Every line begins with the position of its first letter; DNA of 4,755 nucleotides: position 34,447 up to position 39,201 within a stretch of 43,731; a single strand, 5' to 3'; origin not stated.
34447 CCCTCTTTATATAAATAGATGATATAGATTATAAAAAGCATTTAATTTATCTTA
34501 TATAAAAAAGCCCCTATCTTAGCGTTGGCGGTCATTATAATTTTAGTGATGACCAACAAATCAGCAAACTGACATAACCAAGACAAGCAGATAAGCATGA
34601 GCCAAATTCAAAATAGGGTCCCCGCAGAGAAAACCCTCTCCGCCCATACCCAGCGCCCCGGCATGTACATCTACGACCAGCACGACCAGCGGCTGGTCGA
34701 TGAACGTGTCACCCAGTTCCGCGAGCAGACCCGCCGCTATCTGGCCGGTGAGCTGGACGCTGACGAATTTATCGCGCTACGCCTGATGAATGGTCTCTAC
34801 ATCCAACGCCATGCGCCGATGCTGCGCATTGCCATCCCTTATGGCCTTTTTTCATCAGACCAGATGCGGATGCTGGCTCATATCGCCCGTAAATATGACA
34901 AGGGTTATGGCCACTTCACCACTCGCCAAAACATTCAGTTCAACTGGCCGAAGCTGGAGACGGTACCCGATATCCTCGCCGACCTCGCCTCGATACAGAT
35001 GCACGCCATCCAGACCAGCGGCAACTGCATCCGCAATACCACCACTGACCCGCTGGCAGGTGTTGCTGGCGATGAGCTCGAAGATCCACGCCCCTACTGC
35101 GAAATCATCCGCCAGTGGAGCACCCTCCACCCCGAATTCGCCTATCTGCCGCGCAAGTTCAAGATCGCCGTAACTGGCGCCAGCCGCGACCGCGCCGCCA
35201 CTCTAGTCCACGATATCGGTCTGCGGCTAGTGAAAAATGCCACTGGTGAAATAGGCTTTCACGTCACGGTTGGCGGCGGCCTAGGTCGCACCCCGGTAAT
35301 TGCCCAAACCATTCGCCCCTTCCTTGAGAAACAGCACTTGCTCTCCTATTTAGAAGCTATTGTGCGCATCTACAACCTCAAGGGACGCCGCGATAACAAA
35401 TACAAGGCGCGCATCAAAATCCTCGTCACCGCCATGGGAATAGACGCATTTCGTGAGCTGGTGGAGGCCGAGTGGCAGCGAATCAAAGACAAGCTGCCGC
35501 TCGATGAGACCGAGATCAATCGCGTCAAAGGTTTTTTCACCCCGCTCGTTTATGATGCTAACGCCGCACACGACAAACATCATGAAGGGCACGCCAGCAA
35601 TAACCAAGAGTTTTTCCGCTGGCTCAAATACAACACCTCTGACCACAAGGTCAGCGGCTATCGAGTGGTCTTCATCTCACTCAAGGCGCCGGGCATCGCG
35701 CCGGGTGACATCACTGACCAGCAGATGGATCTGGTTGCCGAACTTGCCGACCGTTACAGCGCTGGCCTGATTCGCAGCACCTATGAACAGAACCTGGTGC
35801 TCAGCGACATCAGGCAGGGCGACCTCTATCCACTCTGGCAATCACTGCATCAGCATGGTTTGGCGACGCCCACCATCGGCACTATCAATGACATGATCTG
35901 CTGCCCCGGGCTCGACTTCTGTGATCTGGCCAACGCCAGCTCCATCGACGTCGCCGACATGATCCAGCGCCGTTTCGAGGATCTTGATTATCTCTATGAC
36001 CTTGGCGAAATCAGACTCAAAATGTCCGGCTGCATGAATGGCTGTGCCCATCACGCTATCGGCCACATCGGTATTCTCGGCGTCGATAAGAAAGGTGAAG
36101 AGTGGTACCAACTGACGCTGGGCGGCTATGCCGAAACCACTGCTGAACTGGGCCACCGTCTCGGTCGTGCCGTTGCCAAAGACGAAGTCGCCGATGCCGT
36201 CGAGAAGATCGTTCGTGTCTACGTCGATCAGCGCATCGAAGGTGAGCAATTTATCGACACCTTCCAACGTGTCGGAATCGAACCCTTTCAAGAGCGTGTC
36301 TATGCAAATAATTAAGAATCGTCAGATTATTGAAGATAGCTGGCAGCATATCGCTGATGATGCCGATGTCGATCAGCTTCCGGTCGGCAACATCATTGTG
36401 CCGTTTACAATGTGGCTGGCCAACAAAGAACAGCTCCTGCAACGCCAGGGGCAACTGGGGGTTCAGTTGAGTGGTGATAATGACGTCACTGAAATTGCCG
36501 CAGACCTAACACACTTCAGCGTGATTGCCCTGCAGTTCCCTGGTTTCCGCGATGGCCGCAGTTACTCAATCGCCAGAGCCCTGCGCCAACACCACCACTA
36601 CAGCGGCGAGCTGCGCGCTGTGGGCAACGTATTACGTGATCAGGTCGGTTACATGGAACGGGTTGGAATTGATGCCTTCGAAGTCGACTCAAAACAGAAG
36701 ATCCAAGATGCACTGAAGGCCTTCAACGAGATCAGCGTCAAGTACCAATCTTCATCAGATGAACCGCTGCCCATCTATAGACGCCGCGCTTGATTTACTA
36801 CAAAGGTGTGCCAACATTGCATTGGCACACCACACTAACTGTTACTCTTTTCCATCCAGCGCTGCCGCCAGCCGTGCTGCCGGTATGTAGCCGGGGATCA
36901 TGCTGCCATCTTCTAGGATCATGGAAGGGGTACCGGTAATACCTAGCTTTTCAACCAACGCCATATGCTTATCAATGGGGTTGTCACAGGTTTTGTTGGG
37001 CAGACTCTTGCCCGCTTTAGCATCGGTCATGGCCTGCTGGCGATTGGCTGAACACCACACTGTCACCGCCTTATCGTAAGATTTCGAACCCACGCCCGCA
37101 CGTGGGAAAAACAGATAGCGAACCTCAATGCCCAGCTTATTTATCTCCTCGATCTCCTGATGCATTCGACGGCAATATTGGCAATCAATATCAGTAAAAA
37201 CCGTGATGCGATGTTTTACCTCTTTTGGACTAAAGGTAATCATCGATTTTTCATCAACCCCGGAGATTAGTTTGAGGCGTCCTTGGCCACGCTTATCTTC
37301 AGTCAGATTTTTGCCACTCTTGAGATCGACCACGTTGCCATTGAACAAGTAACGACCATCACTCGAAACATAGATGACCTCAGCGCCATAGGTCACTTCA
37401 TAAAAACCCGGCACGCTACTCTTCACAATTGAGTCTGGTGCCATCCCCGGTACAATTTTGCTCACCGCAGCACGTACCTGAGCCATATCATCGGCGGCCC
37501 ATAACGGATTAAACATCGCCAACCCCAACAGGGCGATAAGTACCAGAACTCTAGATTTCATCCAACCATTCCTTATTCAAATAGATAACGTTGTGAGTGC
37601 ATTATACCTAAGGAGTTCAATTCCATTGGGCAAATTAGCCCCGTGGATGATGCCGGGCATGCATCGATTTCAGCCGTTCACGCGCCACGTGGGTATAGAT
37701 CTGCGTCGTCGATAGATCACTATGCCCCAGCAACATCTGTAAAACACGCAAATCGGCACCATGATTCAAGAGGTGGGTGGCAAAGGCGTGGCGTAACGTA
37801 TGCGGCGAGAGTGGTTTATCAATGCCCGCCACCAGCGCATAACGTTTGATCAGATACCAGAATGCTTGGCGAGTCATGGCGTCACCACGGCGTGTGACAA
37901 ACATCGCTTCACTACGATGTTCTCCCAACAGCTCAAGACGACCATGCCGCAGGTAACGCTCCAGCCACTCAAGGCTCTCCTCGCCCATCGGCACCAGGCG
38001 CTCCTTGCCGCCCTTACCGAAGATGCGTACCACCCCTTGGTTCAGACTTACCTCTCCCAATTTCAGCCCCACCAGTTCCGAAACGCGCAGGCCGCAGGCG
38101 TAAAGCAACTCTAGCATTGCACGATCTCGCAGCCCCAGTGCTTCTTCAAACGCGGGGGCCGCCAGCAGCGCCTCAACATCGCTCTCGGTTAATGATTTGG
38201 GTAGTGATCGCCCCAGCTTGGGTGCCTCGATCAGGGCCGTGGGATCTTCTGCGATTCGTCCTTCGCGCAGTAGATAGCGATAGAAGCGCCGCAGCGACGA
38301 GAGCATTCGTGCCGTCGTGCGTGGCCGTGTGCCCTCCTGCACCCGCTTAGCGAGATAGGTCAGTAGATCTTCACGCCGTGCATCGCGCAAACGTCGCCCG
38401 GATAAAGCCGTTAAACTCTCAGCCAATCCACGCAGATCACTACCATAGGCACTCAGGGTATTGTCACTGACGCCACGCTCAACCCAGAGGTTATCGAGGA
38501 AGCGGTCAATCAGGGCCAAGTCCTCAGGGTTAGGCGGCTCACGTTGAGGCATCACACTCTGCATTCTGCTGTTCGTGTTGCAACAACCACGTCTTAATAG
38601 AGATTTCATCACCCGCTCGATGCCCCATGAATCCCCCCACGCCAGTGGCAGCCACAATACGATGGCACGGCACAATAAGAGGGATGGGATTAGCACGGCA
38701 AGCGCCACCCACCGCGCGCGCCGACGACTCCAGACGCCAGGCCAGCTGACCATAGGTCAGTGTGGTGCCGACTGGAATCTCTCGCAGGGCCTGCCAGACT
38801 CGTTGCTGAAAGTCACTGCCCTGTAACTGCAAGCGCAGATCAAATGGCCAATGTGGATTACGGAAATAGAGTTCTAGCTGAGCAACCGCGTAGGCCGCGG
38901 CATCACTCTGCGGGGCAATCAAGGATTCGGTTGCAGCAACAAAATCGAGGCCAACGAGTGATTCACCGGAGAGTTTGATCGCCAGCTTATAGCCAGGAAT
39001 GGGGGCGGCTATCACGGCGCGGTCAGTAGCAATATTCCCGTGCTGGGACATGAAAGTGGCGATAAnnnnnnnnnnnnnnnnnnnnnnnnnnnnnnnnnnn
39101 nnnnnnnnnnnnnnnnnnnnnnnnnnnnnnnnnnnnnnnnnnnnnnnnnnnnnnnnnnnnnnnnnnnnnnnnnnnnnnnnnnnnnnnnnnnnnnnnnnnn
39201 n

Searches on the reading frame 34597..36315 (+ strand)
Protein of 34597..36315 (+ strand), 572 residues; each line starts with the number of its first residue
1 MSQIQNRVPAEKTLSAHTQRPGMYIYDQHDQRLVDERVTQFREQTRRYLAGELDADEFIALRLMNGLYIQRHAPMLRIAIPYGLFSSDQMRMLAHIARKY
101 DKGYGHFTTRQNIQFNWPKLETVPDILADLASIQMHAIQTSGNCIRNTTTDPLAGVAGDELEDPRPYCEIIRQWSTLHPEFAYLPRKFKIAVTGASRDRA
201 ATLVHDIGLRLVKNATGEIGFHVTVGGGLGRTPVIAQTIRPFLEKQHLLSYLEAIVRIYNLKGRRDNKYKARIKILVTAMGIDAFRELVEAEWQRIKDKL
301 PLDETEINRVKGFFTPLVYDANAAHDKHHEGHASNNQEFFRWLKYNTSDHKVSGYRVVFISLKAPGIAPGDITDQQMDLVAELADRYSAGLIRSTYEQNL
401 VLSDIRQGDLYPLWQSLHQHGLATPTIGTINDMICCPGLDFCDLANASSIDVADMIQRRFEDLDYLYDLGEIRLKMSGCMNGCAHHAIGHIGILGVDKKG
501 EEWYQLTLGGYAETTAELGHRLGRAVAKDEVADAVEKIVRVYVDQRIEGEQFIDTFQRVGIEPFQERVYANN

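Call 6: search_protein_families(library=pfam, proteins=[window:34597-36315:+])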
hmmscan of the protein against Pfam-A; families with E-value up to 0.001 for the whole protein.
window:34597-36315:+ (572 aa): 2 families
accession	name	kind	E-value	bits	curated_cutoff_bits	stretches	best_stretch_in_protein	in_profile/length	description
PF01077.27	NIR_SIR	-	3.3e-65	218.8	27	2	141-295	1-156/158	Nitrite and sulphite reductase 4Fe-4S domain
PF03460.22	NIR_SIR_ferr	-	1.7e-31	108.2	24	2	75-132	11-68/69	Nitrite/Sulfite reductase ferredoxin-like half domain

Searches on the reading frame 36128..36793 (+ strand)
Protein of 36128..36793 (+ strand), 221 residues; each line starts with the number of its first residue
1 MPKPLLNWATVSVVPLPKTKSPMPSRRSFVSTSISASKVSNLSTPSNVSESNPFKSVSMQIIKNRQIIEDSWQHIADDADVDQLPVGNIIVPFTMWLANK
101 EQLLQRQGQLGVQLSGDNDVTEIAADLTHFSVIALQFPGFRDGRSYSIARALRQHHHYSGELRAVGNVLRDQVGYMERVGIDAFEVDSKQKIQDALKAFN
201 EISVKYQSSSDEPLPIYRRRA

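Call 92: search_protein_families(library=pfam, proteins=[window:36128-36793:+], max_evalue=0.01)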
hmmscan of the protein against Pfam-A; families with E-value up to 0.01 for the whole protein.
window:36128-36793:+ (221 aa): 1 family
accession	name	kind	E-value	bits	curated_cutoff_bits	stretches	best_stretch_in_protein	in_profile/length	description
PF06073.17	DUF934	-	1.2e-37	128.5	25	1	111-217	1-107/107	Bacterial protein of unknown function (DUF934)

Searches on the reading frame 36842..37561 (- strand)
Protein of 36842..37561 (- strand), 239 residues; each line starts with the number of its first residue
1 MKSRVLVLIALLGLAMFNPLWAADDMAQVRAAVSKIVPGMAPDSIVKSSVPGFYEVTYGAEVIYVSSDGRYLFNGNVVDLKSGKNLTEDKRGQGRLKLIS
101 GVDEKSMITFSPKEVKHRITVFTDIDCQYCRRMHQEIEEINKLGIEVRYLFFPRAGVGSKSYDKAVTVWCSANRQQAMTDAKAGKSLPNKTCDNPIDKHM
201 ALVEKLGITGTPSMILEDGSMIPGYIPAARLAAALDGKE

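Call 92: search_protein_families(library=pfam, proteins=[window:36842-37561:-], max_evalue=0.01)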
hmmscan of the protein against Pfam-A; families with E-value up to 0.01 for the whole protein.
window:36842-37561:- (239 aa): 4 families
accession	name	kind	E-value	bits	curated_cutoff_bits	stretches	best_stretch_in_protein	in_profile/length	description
PF13098.12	Thioredoxin_2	-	1.3e-25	90.2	27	1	114-235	4-104/104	Thioredoxin-like domain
PF10411.14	DsbC_N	-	1.2e-20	73.3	25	1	22-88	3-70/70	Disulfide bond isomerase protein N-terminal domain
PF01323.26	DSBA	-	1.5e-07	31.8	25.6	1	181-235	137-190/191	DSBA-like thioredoxin domain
PF13462.12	Thioredoxin_4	-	4.7e-07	30.6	23.2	1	115-146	13-44/165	Thioredoxin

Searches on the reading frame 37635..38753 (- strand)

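Call 92: search_protein_families(library=pfam, proteins=[window:37635-38753:-], max_evalue=0.01)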
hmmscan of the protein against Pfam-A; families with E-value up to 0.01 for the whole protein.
window:37635-38753:- (372 aa): 3 families
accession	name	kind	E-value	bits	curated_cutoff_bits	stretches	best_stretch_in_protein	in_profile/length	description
PF00589.27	Phage_integrase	-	1.1e-53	182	27.1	1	187-359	2-171/172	Phage integrase family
PF02899.23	Phage_int_SAM_1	-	1.4e-21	77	22.3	1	82-165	1-83/83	Phage integrase, N-terminal SAM-like domain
PF13495.12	Phage_int_SAM_4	-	1.9e-05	25.4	27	1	81-163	1-80/85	Phage integrase, N-terminal SAM-like domain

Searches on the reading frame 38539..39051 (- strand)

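Call 92: search_protein_families(library=pfam, proteins=[window:38539-39051:-], max_evalue=0.01)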
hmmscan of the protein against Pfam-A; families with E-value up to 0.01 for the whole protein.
window:38539-39051:- (170 aa): 1 family
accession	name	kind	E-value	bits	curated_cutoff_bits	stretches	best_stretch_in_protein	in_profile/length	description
PF01035.26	DNA_binding_1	-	1.6e-28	98.8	27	1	80-161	1-80/81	6-O-methylguanine DNA methyltransferase, DNA binding domain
